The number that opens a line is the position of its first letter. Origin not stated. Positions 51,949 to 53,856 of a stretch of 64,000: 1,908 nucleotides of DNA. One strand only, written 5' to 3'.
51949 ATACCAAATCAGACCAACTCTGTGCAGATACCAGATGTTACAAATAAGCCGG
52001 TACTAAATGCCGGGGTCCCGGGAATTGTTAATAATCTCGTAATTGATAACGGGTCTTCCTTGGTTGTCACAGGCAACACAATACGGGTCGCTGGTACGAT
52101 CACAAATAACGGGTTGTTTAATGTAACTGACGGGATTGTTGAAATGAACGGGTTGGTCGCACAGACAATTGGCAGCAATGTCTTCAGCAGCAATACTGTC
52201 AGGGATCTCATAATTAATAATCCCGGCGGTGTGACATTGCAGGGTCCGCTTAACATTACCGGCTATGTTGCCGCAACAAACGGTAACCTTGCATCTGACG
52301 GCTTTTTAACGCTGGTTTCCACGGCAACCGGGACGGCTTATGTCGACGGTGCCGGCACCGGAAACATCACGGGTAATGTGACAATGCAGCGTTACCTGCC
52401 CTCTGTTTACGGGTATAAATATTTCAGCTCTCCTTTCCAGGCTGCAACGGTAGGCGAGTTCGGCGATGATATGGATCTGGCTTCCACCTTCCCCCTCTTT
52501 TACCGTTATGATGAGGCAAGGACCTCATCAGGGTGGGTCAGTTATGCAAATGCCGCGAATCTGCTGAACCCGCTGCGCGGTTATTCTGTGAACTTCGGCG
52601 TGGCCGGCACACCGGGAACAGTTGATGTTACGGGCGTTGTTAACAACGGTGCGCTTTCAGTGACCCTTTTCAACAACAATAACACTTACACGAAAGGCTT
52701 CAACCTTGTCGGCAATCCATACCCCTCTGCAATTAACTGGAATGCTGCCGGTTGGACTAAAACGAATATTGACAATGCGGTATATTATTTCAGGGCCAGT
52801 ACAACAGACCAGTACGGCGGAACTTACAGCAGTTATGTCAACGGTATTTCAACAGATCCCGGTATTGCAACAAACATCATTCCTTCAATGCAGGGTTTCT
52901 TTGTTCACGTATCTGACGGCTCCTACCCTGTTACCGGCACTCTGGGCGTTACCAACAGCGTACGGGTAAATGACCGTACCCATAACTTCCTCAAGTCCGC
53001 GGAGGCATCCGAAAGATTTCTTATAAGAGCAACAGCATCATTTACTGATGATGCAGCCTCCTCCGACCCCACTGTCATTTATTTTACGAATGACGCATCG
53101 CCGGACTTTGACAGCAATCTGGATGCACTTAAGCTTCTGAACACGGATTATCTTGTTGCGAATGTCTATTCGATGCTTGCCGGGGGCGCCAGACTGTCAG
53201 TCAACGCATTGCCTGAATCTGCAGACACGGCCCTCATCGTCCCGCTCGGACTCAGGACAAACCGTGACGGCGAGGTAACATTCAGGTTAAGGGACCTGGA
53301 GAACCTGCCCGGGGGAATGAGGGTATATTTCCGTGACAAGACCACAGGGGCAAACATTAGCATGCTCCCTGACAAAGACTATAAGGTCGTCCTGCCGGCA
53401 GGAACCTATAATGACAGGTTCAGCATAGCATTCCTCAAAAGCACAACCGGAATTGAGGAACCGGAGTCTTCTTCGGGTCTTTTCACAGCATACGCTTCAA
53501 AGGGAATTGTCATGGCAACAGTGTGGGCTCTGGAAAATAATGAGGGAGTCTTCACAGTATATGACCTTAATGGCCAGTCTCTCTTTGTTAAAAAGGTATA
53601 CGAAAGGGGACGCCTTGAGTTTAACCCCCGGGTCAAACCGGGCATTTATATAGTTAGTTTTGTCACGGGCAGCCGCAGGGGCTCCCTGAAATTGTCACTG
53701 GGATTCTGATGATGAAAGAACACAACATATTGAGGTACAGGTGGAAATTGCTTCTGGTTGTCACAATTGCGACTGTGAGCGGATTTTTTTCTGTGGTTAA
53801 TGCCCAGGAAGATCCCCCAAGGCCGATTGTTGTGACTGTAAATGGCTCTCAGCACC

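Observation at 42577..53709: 11.1-kb giant adhesin gene: about 930-aa super-repeats and a T9SS tail, split into 11 ORFs that rejoin seamlessly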

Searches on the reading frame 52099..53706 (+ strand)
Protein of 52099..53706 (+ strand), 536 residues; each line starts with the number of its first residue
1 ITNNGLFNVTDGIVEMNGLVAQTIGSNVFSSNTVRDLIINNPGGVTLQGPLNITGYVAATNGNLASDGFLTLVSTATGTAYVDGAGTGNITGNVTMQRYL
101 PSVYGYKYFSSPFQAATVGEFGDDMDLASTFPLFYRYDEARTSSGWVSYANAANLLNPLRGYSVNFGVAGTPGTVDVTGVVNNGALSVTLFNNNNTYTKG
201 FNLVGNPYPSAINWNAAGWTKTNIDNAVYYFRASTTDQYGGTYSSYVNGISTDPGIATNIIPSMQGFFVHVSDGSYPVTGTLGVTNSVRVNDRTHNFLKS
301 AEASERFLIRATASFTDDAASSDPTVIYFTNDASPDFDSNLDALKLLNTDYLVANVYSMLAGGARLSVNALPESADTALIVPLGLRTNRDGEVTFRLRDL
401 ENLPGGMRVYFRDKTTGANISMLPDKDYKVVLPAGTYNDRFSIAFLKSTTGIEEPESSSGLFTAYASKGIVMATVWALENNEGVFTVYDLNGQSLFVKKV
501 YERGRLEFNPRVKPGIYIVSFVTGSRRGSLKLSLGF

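Call 27: search_solved_structures(query=window:52099-53706:+, max_evalue=1, show_alignments=1)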
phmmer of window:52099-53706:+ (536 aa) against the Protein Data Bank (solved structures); distinct sequences matched with E-value up to 1: 6.
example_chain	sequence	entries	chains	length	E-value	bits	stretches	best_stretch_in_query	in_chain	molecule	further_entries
8gl6_D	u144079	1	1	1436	3.5e-18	69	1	4-501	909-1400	RemA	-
2bke_A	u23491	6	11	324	0.31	13.1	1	216-326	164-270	DNA REPAIR AND RECOMBINATION PROTEIN RADA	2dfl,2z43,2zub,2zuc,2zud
4bvu_A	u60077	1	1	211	0.46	12.5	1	191-243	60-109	PROTEIN KINASE OSPG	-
4q5e_A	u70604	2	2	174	0.51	12.4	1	191-243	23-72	Protein kinase OspG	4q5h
7vzg_C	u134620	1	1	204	0.66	12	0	189-252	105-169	Cytochrome c, mono-and diheme variants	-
7vzr_C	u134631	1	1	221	0.71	11.9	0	189-252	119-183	Cytochrome c, mono-and diheme variants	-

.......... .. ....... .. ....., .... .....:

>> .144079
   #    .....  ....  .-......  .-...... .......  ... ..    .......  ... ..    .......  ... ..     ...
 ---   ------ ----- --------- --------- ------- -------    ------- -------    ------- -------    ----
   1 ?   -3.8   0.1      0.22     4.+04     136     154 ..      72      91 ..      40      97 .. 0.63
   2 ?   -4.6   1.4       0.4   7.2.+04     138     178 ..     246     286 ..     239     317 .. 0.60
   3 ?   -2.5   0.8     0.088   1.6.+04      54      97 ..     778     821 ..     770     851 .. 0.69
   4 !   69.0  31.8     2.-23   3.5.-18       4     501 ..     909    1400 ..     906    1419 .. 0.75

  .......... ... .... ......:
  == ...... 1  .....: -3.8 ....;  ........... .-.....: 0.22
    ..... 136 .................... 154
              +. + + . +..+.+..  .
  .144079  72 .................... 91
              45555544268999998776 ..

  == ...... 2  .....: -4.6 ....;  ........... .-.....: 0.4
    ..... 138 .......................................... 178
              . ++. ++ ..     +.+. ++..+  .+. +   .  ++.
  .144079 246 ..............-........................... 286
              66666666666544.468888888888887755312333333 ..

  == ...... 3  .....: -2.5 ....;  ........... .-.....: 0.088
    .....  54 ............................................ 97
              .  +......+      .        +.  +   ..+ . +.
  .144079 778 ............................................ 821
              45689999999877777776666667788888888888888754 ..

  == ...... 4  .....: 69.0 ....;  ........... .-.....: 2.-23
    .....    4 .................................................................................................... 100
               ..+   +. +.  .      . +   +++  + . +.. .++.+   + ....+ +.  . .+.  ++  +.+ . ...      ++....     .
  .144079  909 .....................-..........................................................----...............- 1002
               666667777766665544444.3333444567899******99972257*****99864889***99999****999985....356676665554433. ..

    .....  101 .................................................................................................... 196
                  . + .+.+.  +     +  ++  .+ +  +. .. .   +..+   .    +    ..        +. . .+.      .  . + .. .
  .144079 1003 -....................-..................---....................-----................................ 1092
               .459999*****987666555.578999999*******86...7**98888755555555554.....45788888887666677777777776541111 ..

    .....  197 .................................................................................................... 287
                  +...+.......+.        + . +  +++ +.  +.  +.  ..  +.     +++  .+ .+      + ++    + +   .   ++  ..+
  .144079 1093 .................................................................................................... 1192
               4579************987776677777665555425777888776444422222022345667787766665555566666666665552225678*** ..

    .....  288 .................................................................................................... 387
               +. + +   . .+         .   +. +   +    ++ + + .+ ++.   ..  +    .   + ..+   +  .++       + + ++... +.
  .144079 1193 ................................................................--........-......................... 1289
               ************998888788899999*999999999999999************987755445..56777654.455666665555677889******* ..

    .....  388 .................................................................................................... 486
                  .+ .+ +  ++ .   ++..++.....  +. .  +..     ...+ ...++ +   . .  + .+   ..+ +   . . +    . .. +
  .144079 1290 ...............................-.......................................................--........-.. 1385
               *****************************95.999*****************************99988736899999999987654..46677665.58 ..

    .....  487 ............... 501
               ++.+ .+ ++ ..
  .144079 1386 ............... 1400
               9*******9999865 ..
